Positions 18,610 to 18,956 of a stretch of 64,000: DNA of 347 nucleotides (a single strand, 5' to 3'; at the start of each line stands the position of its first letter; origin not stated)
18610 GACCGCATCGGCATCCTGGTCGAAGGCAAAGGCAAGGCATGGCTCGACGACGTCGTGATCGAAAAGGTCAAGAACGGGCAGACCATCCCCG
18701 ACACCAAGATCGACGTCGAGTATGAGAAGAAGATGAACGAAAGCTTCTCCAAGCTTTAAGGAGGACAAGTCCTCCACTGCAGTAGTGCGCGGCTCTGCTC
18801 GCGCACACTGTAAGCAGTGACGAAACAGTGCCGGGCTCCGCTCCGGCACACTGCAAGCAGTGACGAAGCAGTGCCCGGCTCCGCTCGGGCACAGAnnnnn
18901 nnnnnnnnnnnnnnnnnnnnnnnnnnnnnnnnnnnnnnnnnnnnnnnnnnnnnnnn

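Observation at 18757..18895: Family of multi-hairpin elements placed exactly at gene 3' ends, with compensatory base changes (copy 1, tandem array)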

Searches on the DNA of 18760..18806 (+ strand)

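Call 25: build_rna_model(alignment_id=A1, structure=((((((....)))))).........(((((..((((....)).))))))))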
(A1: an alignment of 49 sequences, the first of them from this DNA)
Model R1 built from alignment A1 (49 sequences, 50 columns); structure: as given.
model positions 47; base pairs 15; branch points 1; effective number of sequences 4.14; information 1.173 bits per position. Calibrated on 0.2 Mb of random sequence (short: E-values are rough).
structure used (alignment columns):
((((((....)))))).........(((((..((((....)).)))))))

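Call 26: search_with_rna_model(model_id=R1, source=window, max_evalue=10, filters=off, show_alignments=0)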
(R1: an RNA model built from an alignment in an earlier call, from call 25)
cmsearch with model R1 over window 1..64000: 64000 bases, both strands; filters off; matches with E-value up to 10: 23.
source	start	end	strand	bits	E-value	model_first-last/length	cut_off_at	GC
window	18760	18806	+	70.9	1e-15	1-47/47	no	0.66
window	43275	43321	-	65.9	1.6e-14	1-47/47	no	0.62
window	61288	61336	+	63.5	6.3e-14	1-47/47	no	0.65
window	18848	18892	+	34.6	7.4e-07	1-47/47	no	0.67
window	18830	18847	+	16.5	0.02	28-45/47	no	0.89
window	49579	49598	+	15.1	0.042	27-46/47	no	0.85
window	49166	49181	+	10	0.74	29-44/47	no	0.75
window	18760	18775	-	9.7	0.89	1-16/47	no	0.62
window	43306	43321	+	9.7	0.89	1-16/47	no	0.62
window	48344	48393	+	9.3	1.1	1-47/47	no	0.66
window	44309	44318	-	7.8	2.6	4-13/47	no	0.8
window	54657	54666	+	7.8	2.6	4-13/47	no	0.8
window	39952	39997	-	7.8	2.6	1-47/47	no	0.74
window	33505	33549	+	7.8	2.7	1-47/47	no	0.53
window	5856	5890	+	7.2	3.6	1-47/47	no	0.66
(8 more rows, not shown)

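Call 27: search_with_rna_model(model_id=R1, sources=[L002, L003, L004, L005, L006, L007, L009, L010, L011, L012, L013, L014, L015, L016, L018, L019, L020, L021, L022, L023, L024, L026, L027, L028, L029, L030, L031, L032, L033, L034, L035, L036, L037, L039, L040, L041, L042, L045, L046, L047, L048, L049, L050, L052, L053, L054, L055, L057, L060, L061, L062, L063, L064, L065, L066, L067, L068, L069, L070, L071, L072, L073, L074, L075, L076, L079, L081, L082, L083, L085, L086, L087, L088, L089, L090, L091, L092, L093, L094, L095, L096, L097, L098, L099, L100, L102, L104, L105, L106, L107, window], max_evalue=0.001, make_alignment=true)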
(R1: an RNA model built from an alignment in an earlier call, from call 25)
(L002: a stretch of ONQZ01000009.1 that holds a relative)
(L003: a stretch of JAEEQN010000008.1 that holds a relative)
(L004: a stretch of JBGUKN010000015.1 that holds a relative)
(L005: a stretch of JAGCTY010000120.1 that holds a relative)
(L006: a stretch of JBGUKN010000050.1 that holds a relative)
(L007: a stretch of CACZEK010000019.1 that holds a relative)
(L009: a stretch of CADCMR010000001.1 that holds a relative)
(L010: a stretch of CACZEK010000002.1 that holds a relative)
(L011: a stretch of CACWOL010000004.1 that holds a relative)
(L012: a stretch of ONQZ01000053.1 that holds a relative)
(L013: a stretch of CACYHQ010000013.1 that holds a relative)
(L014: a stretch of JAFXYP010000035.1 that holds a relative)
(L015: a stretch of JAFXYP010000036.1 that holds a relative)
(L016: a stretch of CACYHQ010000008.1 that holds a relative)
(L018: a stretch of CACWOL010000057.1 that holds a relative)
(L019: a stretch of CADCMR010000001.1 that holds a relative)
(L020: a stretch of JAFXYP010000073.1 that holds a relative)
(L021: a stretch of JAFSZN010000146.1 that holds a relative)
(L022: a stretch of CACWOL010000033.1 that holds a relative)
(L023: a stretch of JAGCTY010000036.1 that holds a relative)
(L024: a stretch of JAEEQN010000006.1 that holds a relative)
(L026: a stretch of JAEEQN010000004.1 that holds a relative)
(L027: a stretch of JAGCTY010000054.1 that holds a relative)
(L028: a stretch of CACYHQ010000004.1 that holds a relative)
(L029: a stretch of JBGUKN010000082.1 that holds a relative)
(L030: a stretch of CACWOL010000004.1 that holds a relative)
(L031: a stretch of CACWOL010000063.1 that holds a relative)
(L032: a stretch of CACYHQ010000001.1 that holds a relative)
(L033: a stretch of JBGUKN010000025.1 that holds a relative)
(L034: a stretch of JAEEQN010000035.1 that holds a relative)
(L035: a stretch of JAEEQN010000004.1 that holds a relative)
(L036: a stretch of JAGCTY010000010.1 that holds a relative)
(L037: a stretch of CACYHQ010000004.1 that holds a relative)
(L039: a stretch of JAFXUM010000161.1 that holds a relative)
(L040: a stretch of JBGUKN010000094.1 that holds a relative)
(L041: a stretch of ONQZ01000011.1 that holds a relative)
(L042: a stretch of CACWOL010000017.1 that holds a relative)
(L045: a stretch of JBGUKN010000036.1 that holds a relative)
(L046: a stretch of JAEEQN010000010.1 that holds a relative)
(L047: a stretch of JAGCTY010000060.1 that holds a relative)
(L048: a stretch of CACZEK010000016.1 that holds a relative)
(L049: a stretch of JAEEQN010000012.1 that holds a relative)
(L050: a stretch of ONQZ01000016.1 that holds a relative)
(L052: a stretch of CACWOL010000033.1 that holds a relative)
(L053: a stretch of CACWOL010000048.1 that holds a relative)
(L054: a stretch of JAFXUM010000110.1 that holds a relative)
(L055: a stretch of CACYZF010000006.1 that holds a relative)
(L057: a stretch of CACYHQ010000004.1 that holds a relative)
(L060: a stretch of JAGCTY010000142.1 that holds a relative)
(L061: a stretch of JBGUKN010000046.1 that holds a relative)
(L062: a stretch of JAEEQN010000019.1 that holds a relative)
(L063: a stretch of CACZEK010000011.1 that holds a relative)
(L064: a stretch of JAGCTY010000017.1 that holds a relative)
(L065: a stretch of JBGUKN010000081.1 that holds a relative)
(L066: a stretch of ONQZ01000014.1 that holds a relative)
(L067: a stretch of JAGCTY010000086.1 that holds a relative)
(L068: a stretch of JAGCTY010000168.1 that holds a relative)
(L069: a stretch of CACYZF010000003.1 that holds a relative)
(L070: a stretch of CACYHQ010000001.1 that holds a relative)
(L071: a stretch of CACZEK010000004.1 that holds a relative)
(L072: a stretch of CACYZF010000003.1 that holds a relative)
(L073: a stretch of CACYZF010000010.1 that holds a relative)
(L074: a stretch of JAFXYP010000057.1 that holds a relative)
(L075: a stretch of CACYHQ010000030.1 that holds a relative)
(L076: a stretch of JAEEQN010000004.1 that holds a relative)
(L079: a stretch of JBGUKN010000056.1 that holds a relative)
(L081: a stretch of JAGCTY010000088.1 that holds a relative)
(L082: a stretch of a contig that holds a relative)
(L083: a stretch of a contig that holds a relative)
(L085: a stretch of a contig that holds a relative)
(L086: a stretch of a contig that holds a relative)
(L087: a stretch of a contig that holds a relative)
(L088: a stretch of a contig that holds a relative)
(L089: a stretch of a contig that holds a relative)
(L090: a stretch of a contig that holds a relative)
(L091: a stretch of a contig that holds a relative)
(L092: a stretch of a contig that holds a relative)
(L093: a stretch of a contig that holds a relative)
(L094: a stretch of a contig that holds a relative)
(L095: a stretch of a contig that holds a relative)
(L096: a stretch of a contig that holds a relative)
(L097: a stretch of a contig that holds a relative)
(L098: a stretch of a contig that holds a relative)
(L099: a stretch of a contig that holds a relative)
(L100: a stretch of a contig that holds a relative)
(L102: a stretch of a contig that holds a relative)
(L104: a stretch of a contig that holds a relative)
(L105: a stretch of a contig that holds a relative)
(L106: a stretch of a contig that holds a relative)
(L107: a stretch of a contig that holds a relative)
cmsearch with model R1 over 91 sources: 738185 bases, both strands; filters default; matches with E-value up to 0.001: 179.
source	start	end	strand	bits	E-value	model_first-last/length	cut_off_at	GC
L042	5753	5799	+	76.3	5.4e-16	1-47/47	no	0.68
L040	3390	3436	-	76.2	5.8e-16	1-47/47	no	0.7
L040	3489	3535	-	76.2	5.8e-16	1-47/47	no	0.7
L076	630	676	+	76.2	5.8e-16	1-47/47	no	0.7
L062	3014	3060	-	75.7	7.8e-16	1-47/47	no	0.66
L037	5417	5463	-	75.6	8.2e-16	1-47/47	no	0.68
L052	5060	5106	+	75.6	8.2e-16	1-47/47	no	0.68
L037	5321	5367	-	75.4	8.9e-16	1-47/47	no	0.7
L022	5244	5290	+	75.2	1e-15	1-47/47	no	0.7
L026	2042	2088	+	75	1.2e-15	1-47/47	no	0.68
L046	242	288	+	74.7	1.3e-15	1-47/47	no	0.66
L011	7802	7848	-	74.1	1.9e-15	1-47/47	no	0.64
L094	6372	6418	+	74.1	1.9e-15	1-47/47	no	0.64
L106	179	225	-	74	2e-15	1-47/47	no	0.66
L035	236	282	+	73.6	2.6e-15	1-47/47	no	0.68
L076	678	724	+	73.3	2.9e-15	1-47/47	no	0.72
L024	747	793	+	73.2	3.1e-15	1-47/47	no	0.64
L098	3446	3492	+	73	3.5e-15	1-47/47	no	0.66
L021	1495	1541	+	72.9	3.7e-15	1-47/47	no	0.68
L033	6315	6361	-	72.6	4.3e-15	1-47/47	no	0.64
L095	4019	4065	+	71.9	6.5e-15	1-47/47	no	0.68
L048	310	356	+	71.8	6.7e-15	1-47/47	no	0.64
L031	7295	7341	-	71.7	7.2e-15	1-47/47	no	0.66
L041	1228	1274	+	71.7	7.2e-15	1-47/47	no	0.66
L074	3761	3807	+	71.6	7.8e-15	1-47/47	no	0.62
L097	3303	3349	+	71.5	8e-15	1-47/47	no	0.66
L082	375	421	+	71.5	8.2e-15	1-47/47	no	0.62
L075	454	500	-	71.4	8.8e-15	1-47/47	no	0.64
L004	345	391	-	71.3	9.2e-15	1-47/47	no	0.64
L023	1448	1494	-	71.2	9.4e-15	1-47/47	no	0.64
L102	2272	2319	+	71.2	9.5e-15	1-47/47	no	0.69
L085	5881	5928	-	70.8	1.2e-14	1-47/47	no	0.69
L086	4123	4169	-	70.8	1.2e-14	1-47/47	no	0.7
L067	2999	3046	-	70.8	1.2e-14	1-47/47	no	0.69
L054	5368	5414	+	70.8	1.2e-14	1-47/47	no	0.64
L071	676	723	+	70.7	1.3e-14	1-47/47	no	0.71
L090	388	435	-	70.7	1.3e-14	1-47/47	no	0.71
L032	6394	6440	+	70.6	1.3e-14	1-47/47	no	0.66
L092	2254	2301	+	70.5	1.4e-14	1-47/47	no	0.65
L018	4926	4973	+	70.4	1.5e-14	1-47/47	no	0.67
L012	6188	6234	-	70.4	1.6e-14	1-47/47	no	0.6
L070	3396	3442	+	70.4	1.6e-14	1-47/47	no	0.6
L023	1400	1446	-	70.4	1.6e-14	1-47/47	no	0.66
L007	3133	3180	+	70.3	1.6e-14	1-47/47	no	0.73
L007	3234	3281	+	70.3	1.6e-14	1-47/47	no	0.73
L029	6038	6084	-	69.8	2.2e-14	1-47/47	no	0.62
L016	2241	2287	+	69.5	2.5e-14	1-47/47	no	0.68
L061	3902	3948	+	69.5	2.5e-14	1-47/47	no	0.6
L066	39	86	+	69.2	3e-14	1-47/47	no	0.67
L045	175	221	-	69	3.3e-14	1-47/47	no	0.62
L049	3330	3376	+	69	3.4e-14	1-47/47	no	0.68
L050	3451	3498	+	68.9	3.5e-14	1-47/47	no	0.67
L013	7460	7506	+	68.9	3.6e-14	1-47/47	no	0.57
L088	5662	5708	+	68.9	3.6e-14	1-47/47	no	0.57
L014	6022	6069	+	68.6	4.1e-14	1-47/47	no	0.67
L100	4926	4972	+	68.6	4.2e-14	1-47/47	no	0.68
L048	1681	1727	-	68.4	4.7e-14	1-47/47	no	0.66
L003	2905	2952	+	68.2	5.4e-14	1-47/47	no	0.62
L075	503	551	-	67.9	6e-14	1-47/47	no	0.57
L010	6505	6553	+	67.5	7.9e-14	1-47/47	no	0.65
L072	6125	6173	+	67.5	7.9e-14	1-47/47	no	0.65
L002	2942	2988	+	67.3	8.4e-14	1-47/47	no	0.62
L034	7635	7682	+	67.3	8.9e-14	1-47/47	no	0.65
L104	7195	7241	+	67.2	9e-14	1-47/47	no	0.6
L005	6573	6621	-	67.1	9.5e-14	1-47/47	no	0.61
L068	4035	4083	-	67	1e-13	1-47/47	no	0.57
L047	5179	5227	-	66.8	1.2e-13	1-47/47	no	0.65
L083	2864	2912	-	66.7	1.2e-13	1-47/47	no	0.61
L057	2647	2694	-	66.7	1.2e-13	1-47/47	no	0.62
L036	2849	2895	+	66.4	1.5e-13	1-47/47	no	0.55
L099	3706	3754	+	66.2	1.6e-13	1-47/47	no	0.69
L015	1338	1386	+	66.1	1.7e-13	1-47/47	no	0.59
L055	2312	2358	-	66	1.8e-13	1-47/47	no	0.62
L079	752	798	-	65.5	2.4e-13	1-47/47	no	0.66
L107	2727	2773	-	65.3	2.7e-13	1-47/47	no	0.55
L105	5973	6019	-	65.2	2.9e-13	1-47/47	no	0.6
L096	664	712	+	65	3.1e-13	1-47/47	no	0.61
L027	2163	2210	+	64.8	3.5e-13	1-47/47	no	0.65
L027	2275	2322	+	64.8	3.5e-13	1-47/47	no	0.65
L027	2387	2434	+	64.8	3.5e-13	1-47/47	no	0.65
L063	1780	1826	-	64.7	3.8e-13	1-47/47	no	0.66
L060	7414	7461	-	63.8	6.3e-13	1-47/47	no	0.62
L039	1972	2020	+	63.6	7.2e-13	1-47/47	no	0.57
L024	697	743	+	63.2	8.8e-13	1-47/47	no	0.68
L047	6886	6932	+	63.2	8.9e-13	1-47/47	no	0.66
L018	7114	7161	+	62.9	1e-12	1-47/47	no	0.62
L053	628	676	-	62.5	1.3e-12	1-47/47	no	0.67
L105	6020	6068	-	62.1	1.6e-12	1-47/47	no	0.59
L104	883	929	-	62.1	1.6e-12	1-47/47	no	0.66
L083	4197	4244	+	61.8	1.9e-12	1-47/47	no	0.62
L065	2237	2283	+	61.5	2.3e-12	1-47/47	no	0.6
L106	83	129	-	60.9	3.2e-12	1-47/47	no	0.6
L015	1191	1239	+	60.9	3.2e-12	1-47/47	no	0.59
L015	1240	1288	+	60.9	3.2e-12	1-47/47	no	0.59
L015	1289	1337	+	60.9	3.2e-12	1-47/47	no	0.59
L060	3789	3835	+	60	5.4e-12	1-47/47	no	0.7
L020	7955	8000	+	59.9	5.5e-12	1-45/47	3'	0.63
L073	5468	5515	+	58.4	1.3e-11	1-47/47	no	0.65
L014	2380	2426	-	57.9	1.8e-11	1-47/47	no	0.68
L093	6536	6582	-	57.3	2.4e-11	1-47/47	no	0.64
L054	5878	5926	-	57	2.9e-11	1-47/47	no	0.65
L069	303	359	-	56.8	3.1e-11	1-47/47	no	0.68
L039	2023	2071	+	56.7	3.5e-11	1-47/47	no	0.57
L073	5751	5799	-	56.4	4e-11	1-47/47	no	0.63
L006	7506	7554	-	56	5e-11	1-47/47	no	0.63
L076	583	628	+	54.5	1.1e-10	1-47/47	no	0.76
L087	1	40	-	54.4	1.2e-10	1-40/47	3'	0.6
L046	7731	7776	+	54.1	1.4e-10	1-47/47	no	0.72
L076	533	580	+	54.1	1.5e-10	1-47/47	no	0.56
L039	632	678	+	53.6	1.9e-10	1-47/47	no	0.62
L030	6645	6691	+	53.6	2e-10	1-47/47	no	0.57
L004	297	343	-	52.3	3.9e-10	1-47/47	no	0.6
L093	6470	6515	+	52.2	4.2e-10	1-47/47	no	0.72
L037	5369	5414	-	52.2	4.3e-10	1-47/47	no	0.74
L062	2881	2926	+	51.6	5.9e-10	1-47/47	no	0.7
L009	7385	7430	-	51.2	7.4e-10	1-47/47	no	0.59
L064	2403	2445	-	49.7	1.7e-09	1-47/47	no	0.56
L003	3001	3048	+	49.4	2.1e-09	1-47/47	no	0.58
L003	3049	3096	+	49.4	2.1e-09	1-47/47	no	0.58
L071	7482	7527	-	49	2.6e-09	1-47/47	no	0.72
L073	5640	5688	-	48.9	2.8e-09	1-47/47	no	0.61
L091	1595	1633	+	48.8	2.9e-09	1-47/47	no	0.67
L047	6934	6980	+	48.4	3.7e-09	1-47/47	no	0.7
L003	2953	3000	+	47.8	5.2e-09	1-47/47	no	0.58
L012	7580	7626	+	47.3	6.8e-09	1-47/47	no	0.68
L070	2012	2058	+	45.8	1.6e-08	1-47/47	no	0.68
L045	23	62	-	45.3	2e-08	1-47/47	no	0.65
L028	7913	7957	+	44.8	2.7e-08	1-47/47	no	0.62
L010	6554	6601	+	44.7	3e-08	1-47/47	no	0.58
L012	1768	1813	+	44.5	3.3e-08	1-47/47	no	0.65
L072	6174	6220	+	43.9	4.5e-08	1-47/47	no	0.66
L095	2867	2911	-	43.4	5.9e-08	1-47/47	no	0.6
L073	5593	5639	-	43.3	6.3e-08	1-47/47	no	0.68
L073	4852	4898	-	42.9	7.8e-08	1-47/47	no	0.64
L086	5447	5492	-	42.9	8.1e-08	1-47/47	no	0.63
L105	7874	7920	-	42.6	9.4e-08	1-47/47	no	0.64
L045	125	164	-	42.2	1.2e-07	1-47/47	no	0.6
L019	7972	8000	+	42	1.3e-07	1-29/47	3'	0.59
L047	7102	7149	+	41.2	2.1e-07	1-47/47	no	0.65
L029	7427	7473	-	41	2.3e-07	1-47/47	no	0.64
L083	2816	2862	-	40.6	2.9e-07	1-47/47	no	0.53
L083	2768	2815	-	39.7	4.7e-07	1-47/47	no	0.6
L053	581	626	-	39.6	5.2e-07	1-47/47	no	0.67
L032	237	281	-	39.2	6.4e-07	1-47/47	no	0.62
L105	5924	5971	-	38.7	8.4e-07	1-47/47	no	0.58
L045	74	114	-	37.1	2.1e-06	1-47/47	no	0.61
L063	770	815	-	36.9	2.3e-06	1-47/47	no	0.76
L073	5689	5750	-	36.9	2.4e-06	1-47/47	no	0.61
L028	7962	8000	+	36.3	3.3e-06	1-39/47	3'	0.54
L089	1304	1350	+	36.2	3.5e-06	1-47/47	no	0.66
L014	5957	6001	-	35.9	4e-06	1-47/47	no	0.62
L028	1385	1430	-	33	2.1e-05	1-47/47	no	0.72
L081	4438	4462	-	32.8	2.3e-05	1-47/47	no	0.64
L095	2824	2864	-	31.9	3.8e-05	1-47/47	no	0.56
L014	6093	6134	-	31.3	5.5e-05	1-47/47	no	0.6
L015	1387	1414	+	30.8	7.1e-05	1-47/47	no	0.61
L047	6994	7038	-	30.7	7.7e-05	1-47/47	no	0.6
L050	3537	3582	-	30.5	8.7e-05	1-47/47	no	0.57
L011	7707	7751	+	29.8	0.00013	1-47/47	no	0.64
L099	3986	4015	-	29.7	0.00013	18-47/47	no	0.67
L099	3757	3799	+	29.6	0.00014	1-47/47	no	0.65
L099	3802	3844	+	29.6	0.00014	1-47/47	no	0.65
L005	6398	6427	-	28.9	0.0002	18-47/47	no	0.6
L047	7161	7205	-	28.7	0.00023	1-47/47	no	0.58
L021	1545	1584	+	28.6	0.00024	1-47/47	no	0.65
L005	6355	6394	-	28.6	0.00025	1-47/47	no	0.57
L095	4108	4137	-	28.5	0.00026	18-47/47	no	0.5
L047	5135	5176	-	28.5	0.00026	1-47/47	no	0.6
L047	7198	7226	+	27.5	0.00046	19-47/47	no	0.62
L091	1752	1777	-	27.3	0.00052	22-47/47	no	0.73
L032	6441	6470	-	27.2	0.00053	18-47/47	no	0.57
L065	2205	2233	+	27.2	0.00055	19-47/47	no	0.55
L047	5228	5247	-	26.7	0.00073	1-47/47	no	0.7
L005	6441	6472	-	26.6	0.00077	18-47/47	no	0.62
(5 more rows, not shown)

Alignment A2: 150 matches aligned to the model, 74 columns, each read 5' to 3' on its own strand. Consensus structure (alignment columns), stored with it:
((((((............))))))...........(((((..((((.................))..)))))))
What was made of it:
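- On REP (repetitive extragenic palindrome), GTAG superfamily: There are 179 model hits in 738 kb (call 27) and 3 arrays in 64 kb (call 26).
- The model found 179 copies in 738 kb (call 27) and 3 arrays in the 64-kb window (call 26).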
